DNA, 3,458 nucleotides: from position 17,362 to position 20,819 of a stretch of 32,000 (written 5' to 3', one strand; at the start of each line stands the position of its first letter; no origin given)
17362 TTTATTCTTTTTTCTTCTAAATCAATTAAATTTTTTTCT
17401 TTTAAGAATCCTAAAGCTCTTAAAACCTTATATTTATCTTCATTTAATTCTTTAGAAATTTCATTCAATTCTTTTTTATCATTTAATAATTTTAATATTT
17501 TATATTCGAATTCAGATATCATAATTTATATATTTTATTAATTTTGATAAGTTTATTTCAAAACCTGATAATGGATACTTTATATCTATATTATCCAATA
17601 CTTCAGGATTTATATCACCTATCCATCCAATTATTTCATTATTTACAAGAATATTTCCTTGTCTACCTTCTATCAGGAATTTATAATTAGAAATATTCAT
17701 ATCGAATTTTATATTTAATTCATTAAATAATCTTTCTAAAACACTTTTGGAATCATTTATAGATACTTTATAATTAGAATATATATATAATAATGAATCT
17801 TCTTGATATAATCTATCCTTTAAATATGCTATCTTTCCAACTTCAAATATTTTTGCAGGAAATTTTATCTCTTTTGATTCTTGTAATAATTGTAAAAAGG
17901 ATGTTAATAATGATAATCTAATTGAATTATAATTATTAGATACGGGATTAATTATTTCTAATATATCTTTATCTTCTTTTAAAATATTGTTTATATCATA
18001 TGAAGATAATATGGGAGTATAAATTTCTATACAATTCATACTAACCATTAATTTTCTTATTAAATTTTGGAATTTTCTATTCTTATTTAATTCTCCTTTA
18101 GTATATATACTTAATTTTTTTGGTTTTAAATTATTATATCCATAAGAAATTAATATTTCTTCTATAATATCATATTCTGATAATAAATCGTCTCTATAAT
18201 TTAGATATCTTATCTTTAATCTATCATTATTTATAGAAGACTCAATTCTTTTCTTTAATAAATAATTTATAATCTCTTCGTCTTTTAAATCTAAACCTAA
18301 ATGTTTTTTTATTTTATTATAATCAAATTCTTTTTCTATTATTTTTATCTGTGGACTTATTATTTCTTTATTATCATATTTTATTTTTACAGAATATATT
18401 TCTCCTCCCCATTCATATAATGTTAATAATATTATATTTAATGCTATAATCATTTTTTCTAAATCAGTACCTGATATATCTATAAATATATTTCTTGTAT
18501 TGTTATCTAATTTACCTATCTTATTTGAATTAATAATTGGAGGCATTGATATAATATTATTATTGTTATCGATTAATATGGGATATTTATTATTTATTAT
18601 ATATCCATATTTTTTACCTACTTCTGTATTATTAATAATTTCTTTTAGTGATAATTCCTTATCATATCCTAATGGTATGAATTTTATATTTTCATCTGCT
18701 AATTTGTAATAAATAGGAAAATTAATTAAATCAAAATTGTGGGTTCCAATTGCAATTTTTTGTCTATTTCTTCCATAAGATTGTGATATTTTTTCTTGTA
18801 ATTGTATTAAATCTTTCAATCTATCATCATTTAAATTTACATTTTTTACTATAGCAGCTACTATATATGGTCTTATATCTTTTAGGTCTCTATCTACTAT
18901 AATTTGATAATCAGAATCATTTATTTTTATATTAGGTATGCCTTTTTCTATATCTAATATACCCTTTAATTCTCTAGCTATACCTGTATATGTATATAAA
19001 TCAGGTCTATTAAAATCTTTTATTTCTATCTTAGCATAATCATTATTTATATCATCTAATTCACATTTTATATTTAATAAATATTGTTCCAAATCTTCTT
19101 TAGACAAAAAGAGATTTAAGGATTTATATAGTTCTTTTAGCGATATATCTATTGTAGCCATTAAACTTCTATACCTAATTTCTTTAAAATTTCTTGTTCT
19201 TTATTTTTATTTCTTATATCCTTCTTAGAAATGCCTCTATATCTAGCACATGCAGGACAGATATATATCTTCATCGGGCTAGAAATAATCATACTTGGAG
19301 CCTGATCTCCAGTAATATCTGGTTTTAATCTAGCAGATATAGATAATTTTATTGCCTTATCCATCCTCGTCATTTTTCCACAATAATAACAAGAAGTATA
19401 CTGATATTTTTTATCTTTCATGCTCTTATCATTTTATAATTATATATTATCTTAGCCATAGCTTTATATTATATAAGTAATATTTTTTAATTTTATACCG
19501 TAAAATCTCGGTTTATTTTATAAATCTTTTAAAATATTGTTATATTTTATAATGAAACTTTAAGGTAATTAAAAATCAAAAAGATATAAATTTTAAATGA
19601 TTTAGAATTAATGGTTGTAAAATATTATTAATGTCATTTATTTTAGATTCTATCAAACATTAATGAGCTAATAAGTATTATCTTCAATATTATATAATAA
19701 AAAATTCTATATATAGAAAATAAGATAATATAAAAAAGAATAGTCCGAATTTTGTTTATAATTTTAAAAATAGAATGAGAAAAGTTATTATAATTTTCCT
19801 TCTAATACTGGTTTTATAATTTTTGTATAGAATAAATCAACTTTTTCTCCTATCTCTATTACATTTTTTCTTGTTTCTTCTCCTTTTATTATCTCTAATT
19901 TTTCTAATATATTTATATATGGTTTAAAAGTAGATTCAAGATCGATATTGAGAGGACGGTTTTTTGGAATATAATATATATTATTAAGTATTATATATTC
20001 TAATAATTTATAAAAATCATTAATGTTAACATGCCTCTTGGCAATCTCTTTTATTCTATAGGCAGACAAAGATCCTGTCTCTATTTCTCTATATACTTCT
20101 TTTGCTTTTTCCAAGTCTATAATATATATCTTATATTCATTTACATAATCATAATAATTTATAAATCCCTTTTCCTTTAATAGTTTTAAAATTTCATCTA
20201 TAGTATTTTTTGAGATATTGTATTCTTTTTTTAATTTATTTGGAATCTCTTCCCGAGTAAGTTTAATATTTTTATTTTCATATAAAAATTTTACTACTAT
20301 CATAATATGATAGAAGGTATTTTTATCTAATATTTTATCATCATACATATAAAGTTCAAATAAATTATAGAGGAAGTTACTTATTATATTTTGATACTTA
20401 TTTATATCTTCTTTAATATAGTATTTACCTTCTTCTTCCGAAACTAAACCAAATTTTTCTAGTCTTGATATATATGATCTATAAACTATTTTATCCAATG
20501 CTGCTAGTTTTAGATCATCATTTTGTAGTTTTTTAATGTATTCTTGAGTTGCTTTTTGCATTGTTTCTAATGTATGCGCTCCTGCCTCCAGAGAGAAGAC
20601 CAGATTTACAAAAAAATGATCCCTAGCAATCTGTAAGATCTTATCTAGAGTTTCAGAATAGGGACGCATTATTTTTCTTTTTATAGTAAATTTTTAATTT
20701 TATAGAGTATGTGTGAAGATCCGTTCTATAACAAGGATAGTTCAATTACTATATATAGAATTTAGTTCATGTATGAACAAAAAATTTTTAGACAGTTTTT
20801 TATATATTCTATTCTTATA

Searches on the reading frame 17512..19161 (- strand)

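Call 41: search_protein_families(library=pfam, proteins=[window:17512-19161:-], max_evalue=0.001)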
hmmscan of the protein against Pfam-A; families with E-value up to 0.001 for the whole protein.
window:17512-19161:- (549 aa): 3 families
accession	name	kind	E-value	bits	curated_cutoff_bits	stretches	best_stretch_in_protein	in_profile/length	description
PF17759.6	tRNA_synthFbeta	-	4e-32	111.8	22.4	1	354-538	11-214/214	Phenylalanyl tRNA synthetase beta chain CLM domain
PF03484.21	B5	-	1.7e-16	60.6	28.6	1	278-342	2-67/67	tRNA synthetase B5 domain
PF18262.7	PhetRS_B1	-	0.0001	22.9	26.8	1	1-66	1-78/83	Phe-tRNA synthetase beta subunit B1 domain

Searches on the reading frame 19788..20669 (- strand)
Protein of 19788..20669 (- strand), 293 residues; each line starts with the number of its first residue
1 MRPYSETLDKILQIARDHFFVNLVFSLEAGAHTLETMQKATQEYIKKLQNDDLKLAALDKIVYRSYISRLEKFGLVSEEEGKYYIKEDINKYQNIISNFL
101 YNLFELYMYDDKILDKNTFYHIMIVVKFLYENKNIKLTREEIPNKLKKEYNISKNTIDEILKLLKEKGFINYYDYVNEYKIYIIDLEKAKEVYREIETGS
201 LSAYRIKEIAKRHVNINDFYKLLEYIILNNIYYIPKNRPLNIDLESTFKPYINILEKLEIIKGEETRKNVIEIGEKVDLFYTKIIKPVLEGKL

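Call 41: search_protein_families(library=pfam, proteins=[window:19788-20669:-], max_evalue=0.001)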
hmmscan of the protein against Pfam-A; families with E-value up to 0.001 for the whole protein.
window:19788-20669:- (293 aa): 1 family
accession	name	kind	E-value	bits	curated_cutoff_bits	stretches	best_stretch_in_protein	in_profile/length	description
PF03965.22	Penicillinase_R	-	0.00086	20.1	22.6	0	125-175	8-56/115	Penicillinase repressor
